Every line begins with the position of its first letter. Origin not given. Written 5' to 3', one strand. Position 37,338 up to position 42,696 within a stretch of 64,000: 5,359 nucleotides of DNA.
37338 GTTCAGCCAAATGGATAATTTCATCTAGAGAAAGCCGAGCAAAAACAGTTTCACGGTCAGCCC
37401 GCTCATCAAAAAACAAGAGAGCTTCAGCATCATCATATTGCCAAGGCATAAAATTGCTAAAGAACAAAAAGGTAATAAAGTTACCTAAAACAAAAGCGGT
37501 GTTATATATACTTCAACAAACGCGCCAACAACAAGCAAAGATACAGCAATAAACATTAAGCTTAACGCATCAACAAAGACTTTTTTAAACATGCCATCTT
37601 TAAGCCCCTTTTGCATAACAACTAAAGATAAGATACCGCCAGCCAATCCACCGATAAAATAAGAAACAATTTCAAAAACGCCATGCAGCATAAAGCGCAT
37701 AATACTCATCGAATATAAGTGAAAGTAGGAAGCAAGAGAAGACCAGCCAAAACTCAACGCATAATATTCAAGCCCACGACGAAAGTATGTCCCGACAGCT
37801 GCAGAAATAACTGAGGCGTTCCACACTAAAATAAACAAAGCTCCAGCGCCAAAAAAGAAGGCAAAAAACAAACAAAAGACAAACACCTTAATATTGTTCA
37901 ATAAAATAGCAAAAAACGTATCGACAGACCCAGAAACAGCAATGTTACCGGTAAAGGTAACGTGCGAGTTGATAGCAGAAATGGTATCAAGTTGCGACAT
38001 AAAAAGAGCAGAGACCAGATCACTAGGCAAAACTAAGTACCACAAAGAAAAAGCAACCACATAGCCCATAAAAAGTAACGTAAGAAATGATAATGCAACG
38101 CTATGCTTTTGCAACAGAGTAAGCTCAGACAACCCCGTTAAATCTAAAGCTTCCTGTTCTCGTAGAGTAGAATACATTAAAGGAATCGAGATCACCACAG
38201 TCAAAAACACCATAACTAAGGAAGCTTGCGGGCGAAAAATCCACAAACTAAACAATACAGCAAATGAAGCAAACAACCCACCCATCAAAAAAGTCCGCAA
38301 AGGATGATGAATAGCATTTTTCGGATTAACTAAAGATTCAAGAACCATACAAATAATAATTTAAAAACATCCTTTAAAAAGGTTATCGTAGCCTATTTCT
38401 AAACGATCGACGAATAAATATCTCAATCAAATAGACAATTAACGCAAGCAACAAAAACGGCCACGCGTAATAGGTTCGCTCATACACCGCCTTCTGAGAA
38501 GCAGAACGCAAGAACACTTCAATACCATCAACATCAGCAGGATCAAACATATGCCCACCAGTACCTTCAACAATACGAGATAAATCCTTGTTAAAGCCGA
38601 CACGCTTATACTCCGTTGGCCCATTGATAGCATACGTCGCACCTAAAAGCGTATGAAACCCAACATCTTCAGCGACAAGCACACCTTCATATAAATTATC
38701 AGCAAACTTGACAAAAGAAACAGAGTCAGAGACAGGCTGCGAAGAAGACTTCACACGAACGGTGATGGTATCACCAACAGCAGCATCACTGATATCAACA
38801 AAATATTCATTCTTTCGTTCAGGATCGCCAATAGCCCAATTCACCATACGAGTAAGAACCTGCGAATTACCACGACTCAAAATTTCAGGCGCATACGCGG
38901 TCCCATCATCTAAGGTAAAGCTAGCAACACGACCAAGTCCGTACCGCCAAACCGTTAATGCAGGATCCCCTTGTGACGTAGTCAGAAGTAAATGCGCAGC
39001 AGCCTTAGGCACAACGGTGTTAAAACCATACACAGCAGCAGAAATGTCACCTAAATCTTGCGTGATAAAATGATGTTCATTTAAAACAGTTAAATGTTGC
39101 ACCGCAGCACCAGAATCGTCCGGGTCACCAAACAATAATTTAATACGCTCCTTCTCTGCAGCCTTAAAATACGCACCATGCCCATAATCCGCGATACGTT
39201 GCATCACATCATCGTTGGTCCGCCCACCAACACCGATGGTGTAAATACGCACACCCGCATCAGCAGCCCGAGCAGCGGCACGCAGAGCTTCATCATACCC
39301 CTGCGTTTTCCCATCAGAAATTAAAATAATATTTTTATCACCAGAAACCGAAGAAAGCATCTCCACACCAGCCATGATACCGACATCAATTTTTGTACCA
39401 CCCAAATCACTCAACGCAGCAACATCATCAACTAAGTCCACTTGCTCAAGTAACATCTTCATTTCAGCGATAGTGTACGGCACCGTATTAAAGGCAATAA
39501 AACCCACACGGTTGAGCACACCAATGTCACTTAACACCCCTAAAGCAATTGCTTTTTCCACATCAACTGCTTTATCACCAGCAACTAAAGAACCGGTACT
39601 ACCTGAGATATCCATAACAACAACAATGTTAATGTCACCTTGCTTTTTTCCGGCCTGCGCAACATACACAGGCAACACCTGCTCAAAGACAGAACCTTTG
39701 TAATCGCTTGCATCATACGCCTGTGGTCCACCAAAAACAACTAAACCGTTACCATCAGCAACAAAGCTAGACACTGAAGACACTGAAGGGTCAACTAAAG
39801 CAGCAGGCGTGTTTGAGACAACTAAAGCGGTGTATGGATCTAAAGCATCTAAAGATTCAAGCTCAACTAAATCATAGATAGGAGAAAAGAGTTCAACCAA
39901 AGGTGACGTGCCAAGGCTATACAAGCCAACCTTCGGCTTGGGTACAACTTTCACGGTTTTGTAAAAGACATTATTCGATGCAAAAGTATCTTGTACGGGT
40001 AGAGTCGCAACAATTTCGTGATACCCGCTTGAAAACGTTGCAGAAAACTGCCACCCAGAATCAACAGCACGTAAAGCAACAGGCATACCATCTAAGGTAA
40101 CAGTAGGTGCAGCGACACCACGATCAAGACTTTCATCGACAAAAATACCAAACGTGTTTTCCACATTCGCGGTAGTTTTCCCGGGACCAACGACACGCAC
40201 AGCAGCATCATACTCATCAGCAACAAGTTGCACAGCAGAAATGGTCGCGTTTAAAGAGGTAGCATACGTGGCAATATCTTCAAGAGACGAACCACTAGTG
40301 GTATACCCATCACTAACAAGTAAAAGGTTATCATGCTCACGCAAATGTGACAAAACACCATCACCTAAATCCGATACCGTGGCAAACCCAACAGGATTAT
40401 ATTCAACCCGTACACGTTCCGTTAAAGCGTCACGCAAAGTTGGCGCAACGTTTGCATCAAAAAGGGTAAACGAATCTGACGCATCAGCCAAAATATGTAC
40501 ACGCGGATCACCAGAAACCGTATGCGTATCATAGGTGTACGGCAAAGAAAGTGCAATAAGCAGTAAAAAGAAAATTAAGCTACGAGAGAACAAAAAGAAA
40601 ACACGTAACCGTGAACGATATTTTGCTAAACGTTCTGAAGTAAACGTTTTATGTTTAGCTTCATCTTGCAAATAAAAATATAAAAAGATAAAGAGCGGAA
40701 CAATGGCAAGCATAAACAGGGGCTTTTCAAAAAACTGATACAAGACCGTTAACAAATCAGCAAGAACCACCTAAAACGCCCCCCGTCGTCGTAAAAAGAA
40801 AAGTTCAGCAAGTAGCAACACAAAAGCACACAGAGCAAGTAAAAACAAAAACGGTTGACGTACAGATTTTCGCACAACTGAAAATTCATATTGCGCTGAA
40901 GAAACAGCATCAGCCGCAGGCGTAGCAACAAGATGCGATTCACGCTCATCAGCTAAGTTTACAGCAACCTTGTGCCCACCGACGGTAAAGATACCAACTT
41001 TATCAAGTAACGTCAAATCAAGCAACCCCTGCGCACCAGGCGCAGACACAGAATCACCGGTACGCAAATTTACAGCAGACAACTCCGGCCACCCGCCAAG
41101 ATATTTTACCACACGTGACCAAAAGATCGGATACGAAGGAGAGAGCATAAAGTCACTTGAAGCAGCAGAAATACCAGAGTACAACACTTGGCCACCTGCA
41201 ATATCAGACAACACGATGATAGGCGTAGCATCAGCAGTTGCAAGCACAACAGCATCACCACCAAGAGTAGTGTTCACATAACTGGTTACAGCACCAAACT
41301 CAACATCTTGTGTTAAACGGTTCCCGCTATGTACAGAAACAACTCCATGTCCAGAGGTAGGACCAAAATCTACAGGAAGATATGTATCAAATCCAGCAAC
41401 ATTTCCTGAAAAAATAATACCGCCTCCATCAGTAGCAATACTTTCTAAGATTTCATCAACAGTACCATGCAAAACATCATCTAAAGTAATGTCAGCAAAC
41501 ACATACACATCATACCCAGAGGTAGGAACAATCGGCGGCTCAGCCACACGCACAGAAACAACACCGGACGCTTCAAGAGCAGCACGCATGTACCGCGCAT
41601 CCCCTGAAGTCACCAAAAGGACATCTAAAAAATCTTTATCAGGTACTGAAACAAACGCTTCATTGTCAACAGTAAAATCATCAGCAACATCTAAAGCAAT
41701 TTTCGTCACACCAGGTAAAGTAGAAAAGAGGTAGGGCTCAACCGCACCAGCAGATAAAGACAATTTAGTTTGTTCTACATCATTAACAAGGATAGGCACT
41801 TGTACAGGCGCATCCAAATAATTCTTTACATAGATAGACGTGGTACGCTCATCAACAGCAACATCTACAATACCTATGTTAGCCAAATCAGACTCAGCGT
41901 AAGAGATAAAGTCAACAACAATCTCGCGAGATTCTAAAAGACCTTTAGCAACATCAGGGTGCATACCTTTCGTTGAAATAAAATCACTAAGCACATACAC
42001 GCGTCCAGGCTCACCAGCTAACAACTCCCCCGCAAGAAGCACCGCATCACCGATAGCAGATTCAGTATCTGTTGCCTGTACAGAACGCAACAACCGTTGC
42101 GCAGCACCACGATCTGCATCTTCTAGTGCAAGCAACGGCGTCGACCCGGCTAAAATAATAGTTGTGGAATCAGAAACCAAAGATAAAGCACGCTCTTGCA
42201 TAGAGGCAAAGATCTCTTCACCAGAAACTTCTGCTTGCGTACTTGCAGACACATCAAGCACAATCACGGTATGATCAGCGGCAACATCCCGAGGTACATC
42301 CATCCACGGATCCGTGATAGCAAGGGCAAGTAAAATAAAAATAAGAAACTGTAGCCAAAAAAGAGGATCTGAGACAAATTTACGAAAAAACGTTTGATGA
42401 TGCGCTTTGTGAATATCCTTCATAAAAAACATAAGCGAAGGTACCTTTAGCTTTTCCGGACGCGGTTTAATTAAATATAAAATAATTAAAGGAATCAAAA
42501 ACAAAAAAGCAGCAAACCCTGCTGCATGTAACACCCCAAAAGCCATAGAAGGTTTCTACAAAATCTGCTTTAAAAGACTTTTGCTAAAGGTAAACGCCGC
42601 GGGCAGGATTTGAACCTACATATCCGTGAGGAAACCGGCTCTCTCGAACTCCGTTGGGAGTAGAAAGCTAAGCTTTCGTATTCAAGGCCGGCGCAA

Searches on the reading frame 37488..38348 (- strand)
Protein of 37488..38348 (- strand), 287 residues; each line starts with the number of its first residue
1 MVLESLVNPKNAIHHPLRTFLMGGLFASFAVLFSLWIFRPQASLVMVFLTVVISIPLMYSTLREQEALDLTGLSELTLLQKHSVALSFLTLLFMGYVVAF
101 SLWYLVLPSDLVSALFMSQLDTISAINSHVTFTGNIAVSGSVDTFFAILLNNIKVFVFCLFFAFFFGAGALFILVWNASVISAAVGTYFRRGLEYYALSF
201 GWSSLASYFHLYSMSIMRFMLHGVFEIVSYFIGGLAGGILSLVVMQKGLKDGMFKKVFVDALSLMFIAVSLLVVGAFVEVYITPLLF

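Call 87: search_protein_families(library=pfam, proteins=[window:37488-38348:-], max_evalue=0.001)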
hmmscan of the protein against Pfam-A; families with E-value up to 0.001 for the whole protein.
window:37488-38348:- (287 aa): 1 family
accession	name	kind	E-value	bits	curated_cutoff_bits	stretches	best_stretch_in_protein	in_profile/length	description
PF01944.22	SpoIIM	-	5.1e-13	49.7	26.9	1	85-284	2-163/163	Stage II sporulation protein M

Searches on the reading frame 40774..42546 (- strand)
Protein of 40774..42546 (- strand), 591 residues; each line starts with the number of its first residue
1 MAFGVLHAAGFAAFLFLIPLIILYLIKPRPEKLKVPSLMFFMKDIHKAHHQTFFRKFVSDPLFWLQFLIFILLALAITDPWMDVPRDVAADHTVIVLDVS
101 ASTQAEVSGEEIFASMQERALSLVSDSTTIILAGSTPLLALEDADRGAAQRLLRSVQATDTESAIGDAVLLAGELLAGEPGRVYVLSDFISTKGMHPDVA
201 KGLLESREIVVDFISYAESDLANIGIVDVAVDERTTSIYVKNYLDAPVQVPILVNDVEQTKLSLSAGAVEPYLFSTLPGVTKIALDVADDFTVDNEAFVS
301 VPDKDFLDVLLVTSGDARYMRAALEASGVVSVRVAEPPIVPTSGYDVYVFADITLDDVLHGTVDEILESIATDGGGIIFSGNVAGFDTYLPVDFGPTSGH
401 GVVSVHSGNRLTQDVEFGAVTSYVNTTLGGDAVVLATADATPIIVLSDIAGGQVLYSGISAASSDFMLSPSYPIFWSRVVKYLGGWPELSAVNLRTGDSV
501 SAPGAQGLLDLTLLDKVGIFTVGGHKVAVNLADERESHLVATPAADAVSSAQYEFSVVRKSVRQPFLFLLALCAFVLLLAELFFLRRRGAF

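Call 87: search_protein_families(library=pfam, proteins=[window:40774-42546:-], max_evalue=0.001)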
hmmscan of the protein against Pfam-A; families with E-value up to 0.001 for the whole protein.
window:40774-42546:- (591 aa): 4 families
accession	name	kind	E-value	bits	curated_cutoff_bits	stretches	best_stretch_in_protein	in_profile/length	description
PF24157.1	DUF7408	-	1e-36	127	27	1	308-479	1-174/174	Domain of unknown function (DUF7408)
PF07584.16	BatA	-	1e-09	39.1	25.9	1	10-80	8-77/77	Aerotolerance regulator N-terminal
PF24156.1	DUF7407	-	2.4e-06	28.2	28.2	1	224-298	1-74/74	Domain of unknown function (DUF7407)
PF13519.12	VWA_2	-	1.7e-05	25.9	27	1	93-189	1-106/107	von Willebrand factor type A domain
